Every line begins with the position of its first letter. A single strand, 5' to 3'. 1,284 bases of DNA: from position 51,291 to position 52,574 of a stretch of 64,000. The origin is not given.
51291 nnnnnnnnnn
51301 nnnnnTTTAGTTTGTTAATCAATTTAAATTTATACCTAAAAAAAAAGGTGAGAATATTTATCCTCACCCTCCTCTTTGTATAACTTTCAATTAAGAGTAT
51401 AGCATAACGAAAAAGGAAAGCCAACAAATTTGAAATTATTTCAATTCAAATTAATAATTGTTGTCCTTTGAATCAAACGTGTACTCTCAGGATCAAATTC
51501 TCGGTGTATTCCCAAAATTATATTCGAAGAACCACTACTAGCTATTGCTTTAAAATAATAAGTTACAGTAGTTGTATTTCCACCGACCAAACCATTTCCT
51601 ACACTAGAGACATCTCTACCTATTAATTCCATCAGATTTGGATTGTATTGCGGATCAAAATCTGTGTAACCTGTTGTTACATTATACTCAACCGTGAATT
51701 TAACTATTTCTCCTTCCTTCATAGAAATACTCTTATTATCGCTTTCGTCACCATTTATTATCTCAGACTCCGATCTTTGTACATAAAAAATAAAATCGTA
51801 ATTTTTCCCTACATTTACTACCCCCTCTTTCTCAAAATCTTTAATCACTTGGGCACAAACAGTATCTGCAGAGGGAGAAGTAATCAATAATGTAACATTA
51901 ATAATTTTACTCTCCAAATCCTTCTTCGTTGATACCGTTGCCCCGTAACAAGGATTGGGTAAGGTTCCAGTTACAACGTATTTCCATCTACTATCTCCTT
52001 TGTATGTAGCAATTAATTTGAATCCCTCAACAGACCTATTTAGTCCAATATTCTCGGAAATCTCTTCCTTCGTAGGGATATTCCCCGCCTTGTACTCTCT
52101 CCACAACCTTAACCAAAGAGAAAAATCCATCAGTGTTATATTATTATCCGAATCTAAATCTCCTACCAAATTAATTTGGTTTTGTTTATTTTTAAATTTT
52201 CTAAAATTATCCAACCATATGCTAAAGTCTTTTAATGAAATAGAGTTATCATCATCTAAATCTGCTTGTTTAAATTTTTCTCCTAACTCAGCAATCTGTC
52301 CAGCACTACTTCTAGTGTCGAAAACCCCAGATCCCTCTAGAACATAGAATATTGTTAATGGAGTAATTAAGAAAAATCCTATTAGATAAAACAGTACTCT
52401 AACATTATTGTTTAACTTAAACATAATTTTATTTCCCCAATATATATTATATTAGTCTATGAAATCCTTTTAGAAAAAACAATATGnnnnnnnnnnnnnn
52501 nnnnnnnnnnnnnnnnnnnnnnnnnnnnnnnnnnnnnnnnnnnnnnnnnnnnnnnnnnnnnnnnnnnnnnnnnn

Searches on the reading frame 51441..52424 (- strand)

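Call 5: search_protein_families(library=pfam, proteins=[window:51441-52424:-], max_evalue=0.01)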
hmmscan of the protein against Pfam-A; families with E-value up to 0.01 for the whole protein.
window:51441-52424:- (327 aa): 4 families
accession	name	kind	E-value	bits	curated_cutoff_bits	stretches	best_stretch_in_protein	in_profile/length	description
PF09394.16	Inhibitor_I42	-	0.0017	19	27.2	1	235-313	2-80/91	Chagasin family peptidase inhibitor I42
PF13499.12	EF-hand_7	-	0.0031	18.3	30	1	46-101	3-62/67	EF-hand domain pair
PF23592.1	Cadherin_CELSR2_9th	-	0.0052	17.3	36.8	0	58-101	4-46/100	CELSR2-like, ninth cadherin domain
PF13405.12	EF-hand_6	-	0.0076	16.3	25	0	47-72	2-27/30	EF-hand domain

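Call 6: search_protein_families(library=ncbifam, proteins=[window:51441-52424:-], max_evalue=0.01)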
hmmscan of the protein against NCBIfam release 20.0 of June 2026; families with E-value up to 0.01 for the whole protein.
window:51441-52424:- (327 aa): 0 families
